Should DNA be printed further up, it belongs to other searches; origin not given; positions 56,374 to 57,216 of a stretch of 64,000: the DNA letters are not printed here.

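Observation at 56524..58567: H-NOX haem-gas sensor gene overlapping a LuxO-type sigma-54 activator gene, with no kinase in the operon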

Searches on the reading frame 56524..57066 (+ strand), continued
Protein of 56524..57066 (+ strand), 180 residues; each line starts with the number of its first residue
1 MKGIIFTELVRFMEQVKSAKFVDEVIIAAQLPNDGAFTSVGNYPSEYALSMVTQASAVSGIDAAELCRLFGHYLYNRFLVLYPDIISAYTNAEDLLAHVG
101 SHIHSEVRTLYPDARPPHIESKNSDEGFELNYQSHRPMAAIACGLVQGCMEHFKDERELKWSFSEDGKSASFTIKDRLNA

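Call 20: search_solved_structures(query=window:56524-57063:+, max_evalue=0.01, show_alignments=2)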
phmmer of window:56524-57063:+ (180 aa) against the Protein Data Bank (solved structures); distinct sequences matched with E-value up to 0.01: 29.
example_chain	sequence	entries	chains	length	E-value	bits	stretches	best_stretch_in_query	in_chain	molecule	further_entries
6ocv_A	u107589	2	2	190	4.6e-28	101.3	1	1-159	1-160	Heme NO binding domain protein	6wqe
6bde_A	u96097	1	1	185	1.7e-25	92.9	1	1-176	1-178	2,4-dihydroxyhept-2-ene-1,7-dioic acid aldolase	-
6bdd_A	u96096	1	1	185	1.2e-24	90.1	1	1-176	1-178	2,4-dihydroxyhept-2-ene-1,7-dioic acid aldolase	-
2kii_A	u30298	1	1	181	1.3e-11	47.7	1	1-159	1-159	Putative uncharacterized protein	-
4u9b_A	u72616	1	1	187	1.5e-11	47.5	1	1-158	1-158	NO-binding heme-dependent sensor protein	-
4u99_A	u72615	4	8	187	6.4e-11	45.5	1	1-155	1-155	NO-binding heme-dependent sensor protein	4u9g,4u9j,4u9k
2kil_A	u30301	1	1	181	3.4e-10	43.1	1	1-159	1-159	Putative uncharacterized protein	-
4iae_A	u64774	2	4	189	5.7e-08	35.9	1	35-170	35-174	Alr2278 protein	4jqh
4iah_A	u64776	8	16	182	5.8e-08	35.8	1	35-170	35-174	Alr2278 protein | H-NOX domain protein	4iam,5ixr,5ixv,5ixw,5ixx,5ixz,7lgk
2o09_A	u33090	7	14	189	8.7e-08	35.3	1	35-170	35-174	Alr2278 protein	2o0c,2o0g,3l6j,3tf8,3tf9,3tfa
6mx5_A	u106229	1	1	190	9.5e-08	35.2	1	35-170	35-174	Alr2278 protein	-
3tff_A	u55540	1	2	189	1.2e-07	34.8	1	35-170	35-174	Alr2278 protein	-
3tfd_A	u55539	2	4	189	6e-07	32.6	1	35-170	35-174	Alr2278 protein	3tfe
3tfg_A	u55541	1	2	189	8.3e-07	32.1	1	35-170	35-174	Alr2278 protein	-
6dxi_A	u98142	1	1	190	1.1e-06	31.7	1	36-170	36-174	H-NOX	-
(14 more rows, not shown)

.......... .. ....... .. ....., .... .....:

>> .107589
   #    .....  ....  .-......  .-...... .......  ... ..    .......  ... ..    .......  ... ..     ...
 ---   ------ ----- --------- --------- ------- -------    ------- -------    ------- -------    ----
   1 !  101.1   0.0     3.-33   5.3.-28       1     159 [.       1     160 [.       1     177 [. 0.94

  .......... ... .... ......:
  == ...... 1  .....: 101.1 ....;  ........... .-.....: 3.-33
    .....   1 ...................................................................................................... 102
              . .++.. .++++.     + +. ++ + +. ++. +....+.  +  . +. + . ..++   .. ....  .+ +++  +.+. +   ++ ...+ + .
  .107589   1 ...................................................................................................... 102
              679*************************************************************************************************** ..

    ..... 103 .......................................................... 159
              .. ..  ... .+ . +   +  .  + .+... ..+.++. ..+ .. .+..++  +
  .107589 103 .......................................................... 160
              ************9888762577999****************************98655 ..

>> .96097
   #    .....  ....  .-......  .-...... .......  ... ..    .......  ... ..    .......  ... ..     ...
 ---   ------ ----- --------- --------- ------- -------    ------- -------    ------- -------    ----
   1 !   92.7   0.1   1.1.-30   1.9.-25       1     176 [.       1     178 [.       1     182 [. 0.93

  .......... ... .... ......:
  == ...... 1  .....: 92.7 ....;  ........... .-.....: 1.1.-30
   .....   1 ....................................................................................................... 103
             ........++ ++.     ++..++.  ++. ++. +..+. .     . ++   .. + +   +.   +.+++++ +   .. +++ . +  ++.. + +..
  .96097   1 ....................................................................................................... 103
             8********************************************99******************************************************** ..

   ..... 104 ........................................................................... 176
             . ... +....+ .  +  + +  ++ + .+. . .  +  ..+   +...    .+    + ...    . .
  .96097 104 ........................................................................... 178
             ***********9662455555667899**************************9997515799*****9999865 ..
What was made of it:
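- On H-NOX (Pfam PF07700, haem NO/O2-binding): PDB H-NOX proteins match at E 5e-28 to 1e-11 (call 20).
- Closest known: Canonical bacterial hnoX-histidine kinase operons. Same: The nearest solved structures are these proteins (call 20).
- Checked: Its closest solved structures are bacterial H-NOX proteins (6ocv E 4.6e-28; 6bde; 4u99; call 20).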

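Call 49: find_encoding_contigs(protein=P0047, flank=10000, max_places=1)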
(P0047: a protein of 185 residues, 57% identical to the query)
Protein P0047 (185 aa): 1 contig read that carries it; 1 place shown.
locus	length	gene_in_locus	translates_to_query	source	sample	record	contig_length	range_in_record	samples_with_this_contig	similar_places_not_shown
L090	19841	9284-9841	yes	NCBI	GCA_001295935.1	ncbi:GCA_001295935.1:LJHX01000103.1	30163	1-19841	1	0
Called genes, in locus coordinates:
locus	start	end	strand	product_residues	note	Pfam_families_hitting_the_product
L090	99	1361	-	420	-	PF12890:DHOase, PF01979:Amidohydro_1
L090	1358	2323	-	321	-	PF02729:OTCace_N, PF00185:OTCace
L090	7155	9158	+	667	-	PF00512:HisKA, PF02518:HATPase_c, PF00072:Response_reg, PF01627:Hpt (weak)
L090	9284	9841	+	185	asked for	PF07700:HNOB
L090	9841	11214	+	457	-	PF00072:Response_reg, PF13191:AAA_16 (faint), PF00158:Sigma54_activat, PF13551:HTH_29 (faint), PF14532:Sigma54_activ_2, PF25601:AAA_lid_14, PF02954:HTH_8, PF13384:HTH_23 (weak), +1 more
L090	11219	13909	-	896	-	PF00521:DNA_topoisoIV, PF03989:DNA_gyraseA_C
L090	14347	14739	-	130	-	PF13975:gag-asp_proteas (faint)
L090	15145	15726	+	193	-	PF12766:Pyridox_oxase_2, PF01243:PNPOx_N, PF10590:PNP_phzG_C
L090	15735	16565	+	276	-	PF02567:PhzC-PhzF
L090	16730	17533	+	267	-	PF01678:DAP_epimerase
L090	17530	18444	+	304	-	PF02881:SRP54_N, PF13191:AAA_16, PF06414:Zeta_toxin (weak), PF13604:AAA_30 (weak), PF00448:SRP54, PF13401:AAA_22, PF13207:AAA_17 (weak)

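Call 50: find_encoding_contigs(protein=P0026, flank=10000, max_places=1)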
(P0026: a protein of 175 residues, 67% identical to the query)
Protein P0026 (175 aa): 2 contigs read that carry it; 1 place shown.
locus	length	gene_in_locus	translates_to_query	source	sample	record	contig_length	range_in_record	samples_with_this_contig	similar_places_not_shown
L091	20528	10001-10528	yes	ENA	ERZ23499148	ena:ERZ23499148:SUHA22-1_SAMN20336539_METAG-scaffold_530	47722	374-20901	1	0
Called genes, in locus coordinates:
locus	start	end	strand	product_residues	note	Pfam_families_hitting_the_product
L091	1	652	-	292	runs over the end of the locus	PF00561:Abhydrolase_1, PF12146:Hydrolase_4 (weak), PF12697:Abhydrolase_6, PF00561:Abhydrolase_1 (weak)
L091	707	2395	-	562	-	PF07167:PhaC_N, PF00561:Abhydrolase_1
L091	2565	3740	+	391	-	PF06224:AlkZ-like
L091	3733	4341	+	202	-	PF00583:Acetyltransf_1, PF13508:Acetyltransf_7 (weak), PF13673:Acetyltransf_10 (weak)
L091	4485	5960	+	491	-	PF03007:WS_DGAT_cat, PF06974:WS_DGAT_C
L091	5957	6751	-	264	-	PF07819:PGAP1 (faint), PF12146:Hydrolase_4 (weak), PF00561:Abhydrolase_1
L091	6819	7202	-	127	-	PF08755:YccV-like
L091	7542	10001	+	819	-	PF00512:HisKA, PF02518:HATPase_c, PF00072:Response_reg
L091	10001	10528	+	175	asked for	PF07700:HNOB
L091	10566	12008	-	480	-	PF03808:Glyco_tran_WecG, PF02397:Bac_transf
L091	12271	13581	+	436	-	PF01943:Polysacc_synt, PF13440:Polysacc_synt_3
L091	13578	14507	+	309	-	PF00535:Glycos_transf_2, PF10111:Glyco_tranf_2_2, PF13641:Glyco_tranf_2_3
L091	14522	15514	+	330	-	PF00535:Glycos_transf_2, PF10111:Glyco_tranf_2_2, PF13641:Glyco_tranf_2_3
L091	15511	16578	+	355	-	PF20706:GT4-conflict (weak), PF00534:Glycos_transf_1, PF13692:Glyco_trans_1_4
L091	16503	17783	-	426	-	-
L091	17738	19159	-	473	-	-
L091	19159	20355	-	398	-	PF02563:Poly_export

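Call 65: search_protein_families(library=pfam, proteins=[L012:3574-7143:+, L026:2130-5801:+, L030:2953-6588:+], max_evalue=0.0001)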
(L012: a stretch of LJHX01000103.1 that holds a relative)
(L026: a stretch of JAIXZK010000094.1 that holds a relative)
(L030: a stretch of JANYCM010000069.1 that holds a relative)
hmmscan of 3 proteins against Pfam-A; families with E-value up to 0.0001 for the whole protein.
L012:3574-7143:+ (1189 aa): 7 families
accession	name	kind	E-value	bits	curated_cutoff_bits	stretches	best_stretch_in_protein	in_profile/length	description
PF02518.31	HATPase_c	-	1.1e-33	116.4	26.4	1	813-923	1-110/111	Histidine kinase-, DNA gyrase B-, and HSP90-like ATPase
PF00072.30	Response_reg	-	2.5e-14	53.8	30.2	1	954-1062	2-110/111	Response regulator receiver domain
PF00512.31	HisKA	-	2e-12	47.4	26.9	1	711-768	3-66/66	His Kinase A (phospho-acceptor) domain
PF13426.13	PAS_9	-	1.2e-10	42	27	1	465-566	2-103/103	PAS domain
PF08448.16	PAS_4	-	1.4e-09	38.5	23.1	0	463-568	4-109/110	PAS fold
PF00989.32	PAS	-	2.5e-09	37.6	22.6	1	464-558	11-107/113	PAS fold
PF01627.28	Hpt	-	3.5e-09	37.2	24.6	1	1091-1159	2-71/84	Hpt domain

L026:2130-5801:+ (1223 aa): 6 families
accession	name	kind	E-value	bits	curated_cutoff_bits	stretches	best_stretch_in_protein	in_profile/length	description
PF02518.31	HATPase_c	-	5.4e-33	114.2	26.4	1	826-935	2-110/111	Histidine kinase-, DNA gyrase B-, and HSP90-like ATPase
PF00072.30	Response_reg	-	2.8e-15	56.9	30.2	1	962-1071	2-110/111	Response regulator receiver domain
PF00512.31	HisKA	-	8e-13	48.7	26.9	1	723-780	3-66/66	His Kinase A (phospho-acceptor) domain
PF00989.32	PAS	-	3.1e-10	40.5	22.6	1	462-544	11-97/113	PAS fold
PF08448.16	PAS_4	-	1.8e-08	35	23.1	0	461-545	4-90/110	PAS fold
PF01627.28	Hpt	-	2.7e-06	28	24.6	1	1099-1152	1-54/84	Hpt domain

L030:2953-6588:+ (1211 aa): 7 families
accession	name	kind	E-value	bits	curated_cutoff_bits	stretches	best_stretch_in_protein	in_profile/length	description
PF02518.31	HATPase_c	-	2.5e-28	99.2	26.4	1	837-948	1-110/111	Histidine kinase-, DNA gyrase B-, and HSP90-like ATPase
PF00072.30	Response_reg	-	5.6e-18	65.6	30.2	1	974-1084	1-110/111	Response regulator receiver domain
PF13426.13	PAS_9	-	4.8e-17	62.6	27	1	478-579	3-103/103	PAS domain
PF00512.31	HisKA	-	1.7e-14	54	26.9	1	727-792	1-66/66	His Kinase A (phospho-acceptor) domain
PF00989.32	PAS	-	1e-11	45.3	22.6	1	478-577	13-113/113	PAS fold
PF08447.18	PAS_3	-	1.5e-10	41.6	25.6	0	488-564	1-79/89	PAS fold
PF08448.16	PAS_4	-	4.1e-09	37.1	23.1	1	478-582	7-110/110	PAS fold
